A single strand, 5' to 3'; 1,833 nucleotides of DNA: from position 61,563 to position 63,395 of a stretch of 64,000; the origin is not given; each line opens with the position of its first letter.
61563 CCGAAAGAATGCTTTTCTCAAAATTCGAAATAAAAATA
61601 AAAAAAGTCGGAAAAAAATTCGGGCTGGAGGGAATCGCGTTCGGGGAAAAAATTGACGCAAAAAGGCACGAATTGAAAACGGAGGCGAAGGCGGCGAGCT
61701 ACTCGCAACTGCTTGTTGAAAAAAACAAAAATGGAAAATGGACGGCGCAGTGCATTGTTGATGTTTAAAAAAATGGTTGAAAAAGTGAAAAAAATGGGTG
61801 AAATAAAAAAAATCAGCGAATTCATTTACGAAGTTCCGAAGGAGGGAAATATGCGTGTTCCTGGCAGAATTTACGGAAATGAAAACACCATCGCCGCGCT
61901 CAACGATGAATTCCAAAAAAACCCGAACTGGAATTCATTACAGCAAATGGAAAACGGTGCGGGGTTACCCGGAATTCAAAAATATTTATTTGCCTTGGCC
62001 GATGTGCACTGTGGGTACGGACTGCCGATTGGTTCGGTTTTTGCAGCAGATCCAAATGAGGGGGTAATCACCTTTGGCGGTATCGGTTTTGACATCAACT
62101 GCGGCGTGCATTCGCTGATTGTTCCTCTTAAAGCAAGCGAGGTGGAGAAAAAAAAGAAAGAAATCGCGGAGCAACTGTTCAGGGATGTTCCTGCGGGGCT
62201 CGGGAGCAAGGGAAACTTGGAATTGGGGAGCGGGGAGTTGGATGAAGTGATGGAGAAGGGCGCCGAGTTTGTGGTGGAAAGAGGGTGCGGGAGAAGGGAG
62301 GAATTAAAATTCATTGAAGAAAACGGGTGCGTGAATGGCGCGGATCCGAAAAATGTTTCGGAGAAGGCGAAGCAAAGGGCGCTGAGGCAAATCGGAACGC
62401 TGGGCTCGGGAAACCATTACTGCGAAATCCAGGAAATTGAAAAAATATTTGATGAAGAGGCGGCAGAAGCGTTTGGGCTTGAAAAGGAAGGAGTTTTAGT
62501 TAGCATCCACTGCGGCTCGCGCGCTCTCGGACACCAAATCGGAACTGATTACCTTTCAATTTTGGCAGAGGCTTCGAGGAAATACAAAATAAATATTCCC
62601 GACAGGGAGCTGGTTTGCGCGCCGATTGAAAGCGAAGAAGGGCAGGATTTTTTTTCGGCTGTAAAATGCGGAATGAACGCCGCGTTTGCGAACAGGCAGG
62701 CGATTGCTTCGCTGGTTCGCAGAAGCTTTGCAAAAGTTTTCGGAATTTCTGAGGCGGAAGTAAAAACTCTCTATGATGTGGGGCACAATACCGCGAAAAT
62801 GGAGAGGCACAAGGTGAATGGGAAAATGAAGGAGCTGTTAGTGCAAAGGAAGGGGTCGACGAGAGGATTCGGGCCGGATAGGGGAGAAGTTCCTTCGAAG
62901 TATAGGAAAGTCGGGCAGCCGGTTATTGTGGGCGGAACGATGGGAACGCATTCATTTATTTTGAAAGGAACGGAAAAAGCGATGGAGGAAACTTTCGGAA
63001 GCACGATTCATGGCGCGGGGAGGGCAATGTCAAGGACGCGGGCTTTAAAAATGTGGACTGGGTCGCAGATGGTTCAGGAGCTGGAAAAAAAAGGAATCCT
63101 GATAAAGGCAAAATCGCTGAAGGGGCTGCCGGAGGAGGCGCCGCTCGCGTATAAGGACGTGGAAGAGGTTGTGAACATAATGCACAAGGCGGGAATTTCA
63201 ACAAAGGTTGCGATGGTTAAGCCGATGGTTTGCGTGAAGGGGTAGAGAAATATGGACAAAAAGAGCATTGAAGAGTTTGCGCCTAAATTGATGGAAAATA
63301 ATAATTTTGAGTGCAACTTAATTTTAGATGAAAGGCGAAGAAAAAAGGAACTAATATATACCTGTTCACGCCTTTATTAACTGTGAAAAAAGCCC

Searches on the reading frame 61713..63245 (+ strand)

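Call 53: search_protein_families(library=ncbifam, proteins=[window:61713-63245:+], max_evalue=0.00001)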
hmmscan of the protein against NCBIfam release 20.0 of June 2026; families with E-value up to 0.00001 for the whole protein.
window:61713-63245:+ (510 aa): 4 families
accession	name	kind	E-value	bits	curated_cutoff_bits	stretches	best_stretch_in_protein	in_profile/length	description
NF038162.1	RtcB_rel_intein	exception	1.7e-182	608.9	1150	2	129-510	578-961/961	intein-containing RtcB family protein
NF007153.0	PRK09588.1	equivalog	1.9e-43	148.9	407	1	213-509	115-372/379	RNA ligase RtcB family protein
NF052663.1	RtcB_rel_intein2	exception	4e-32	111.8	1050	1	218-510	372-626/626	intein-containing RctB family protein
TIGR03073.1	release_rtcB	hypoth_equivalog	1.8e-31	109.4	271.8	1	217-504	108-356/356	RNA ligase RtcB family protein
